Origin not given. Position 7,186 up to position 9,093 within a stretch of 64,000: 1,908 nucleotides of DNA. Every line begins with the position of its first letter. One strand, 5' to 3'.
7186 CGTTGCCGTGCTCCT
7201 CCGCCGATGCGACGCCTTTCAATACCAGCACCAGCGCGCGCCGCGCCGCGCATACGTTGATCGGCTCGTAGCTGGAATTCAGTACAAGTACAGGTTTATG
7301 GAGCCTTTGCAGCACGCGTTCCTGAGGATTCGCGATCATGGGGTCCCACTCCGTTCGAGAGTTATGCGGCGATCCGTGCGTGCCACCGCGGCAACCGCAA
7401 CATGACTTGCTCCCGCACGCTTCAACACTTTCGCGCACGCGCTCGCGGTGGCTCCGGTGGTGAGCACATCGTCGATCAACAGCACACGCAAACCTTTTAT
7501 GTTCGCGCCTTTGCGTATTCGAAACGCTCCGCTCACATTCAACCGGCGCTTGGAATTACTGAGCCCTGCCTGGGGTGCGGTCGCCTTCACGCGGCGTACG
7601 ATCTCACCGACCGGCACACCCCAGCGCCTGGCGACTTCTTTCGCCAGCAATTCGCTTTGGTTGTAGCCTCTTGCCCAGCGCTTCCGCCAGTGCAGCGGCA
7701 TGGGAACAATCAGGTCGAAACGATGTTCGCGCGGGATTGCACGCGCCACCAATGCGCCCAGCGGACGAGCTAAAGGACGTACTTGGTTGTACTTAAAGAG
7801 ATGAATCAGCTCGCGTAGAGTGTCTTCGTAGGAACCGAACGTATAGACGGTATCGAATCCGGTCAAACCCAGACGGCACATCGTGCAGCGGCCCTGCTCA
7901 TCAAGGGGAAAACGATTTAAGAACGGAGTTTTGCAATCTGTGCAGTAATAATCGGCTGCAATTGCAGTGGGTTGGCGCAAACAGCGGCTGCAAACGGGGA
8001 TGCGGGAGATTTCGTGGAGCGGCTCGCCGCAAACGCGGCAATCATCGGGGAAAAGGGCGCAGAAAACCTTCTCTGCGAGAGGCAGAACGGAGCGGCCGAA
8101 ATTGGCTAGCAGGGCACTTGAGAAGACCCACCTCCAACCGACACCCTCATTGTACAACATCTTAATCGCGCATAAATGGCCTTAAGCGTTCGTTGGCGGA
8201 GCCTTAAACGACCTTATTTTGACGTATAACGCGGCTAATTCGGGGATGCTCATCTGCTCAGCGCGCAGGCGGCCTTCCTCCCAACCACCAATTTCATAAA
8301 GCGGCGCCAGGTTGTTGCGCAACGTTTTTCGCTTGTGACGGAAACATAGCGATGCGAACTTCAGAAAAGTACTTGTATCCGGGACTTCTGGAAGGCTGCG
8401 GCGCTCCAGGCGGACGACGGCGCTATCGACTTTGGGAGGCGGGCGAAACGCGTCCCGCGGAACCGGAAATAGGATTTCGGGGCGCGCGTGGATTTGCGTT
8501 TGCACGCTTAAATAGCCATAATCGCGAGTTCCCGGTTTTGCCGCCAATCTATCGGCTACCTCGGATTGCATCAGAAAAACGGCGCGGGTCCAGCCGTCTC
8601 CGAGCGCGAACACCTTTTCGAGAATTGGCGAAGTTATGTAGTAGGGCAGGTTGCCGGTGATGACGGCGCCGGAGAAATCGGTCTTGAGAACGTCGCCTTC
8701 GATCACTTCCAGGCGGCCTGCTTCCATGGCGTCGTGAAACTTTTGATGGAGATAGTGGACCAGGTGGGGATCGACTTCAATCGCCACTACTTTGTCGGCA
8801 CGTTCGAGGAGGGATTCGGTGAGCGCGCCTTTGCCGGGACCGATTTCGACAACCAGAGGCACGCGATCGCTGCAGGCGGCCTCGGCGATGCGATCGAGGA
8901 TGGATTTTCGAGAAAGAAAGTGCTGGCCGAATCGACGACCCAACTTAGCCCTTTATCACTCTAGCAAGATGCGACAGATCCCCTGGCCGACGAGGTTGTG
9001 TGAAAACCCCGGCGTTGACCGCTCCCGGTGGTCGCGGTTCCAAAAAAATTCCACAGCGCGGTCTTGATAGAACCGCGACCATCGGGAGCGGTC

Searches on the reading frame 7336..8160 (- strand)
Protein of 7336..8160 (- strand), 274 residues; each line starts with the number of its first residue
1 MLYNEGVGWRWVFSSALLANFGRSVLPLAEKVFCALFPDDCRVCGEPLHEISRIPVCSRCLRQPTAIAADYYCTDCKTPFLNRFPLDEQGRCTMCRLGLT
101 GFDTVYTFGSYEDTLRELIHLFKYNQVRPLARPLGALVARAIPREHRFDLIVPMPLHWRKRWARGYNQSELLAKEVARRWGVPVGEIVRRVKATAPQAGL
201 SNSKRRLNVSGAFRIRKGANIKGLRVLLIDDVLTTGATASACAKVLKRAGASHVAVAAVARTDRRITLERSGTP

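Call 68: search_protein_families(library=pfam, proteins=[window:7336-8160:-], max_evalue=0.00001)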
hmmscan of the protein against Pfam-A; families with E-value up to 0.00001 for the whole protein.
window:7336-8160:- (274 aa): 1 family
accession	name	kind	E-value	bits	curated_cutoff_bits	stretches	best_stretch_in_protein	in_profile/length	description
PF00156.33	Pribosyltran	-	3.9e-09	36.5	26.3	1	169-263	40-125/158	Phosphoribosyl transferase domain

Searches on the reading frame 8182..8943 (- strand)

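Call 68: search_protein_families(library=pfam, proteins=[window:8182-8943:-], max_evalue=0.00001)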
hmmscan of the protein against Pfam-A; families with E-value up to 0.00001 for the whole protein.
window:8182-8943:- (253 aa): 2 families
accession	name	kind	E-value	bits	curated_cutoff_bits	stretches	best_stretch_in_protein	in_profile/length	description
PF00398.26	RrnaAD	-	1.4e-53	182.2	24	1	3-216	6-227/263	Ribosomal RNA adenine dimethylase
PF13649.12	Methyltransf_25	-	9.3e-06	26.7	27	0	31-95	1-69/97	Methyltransferase domain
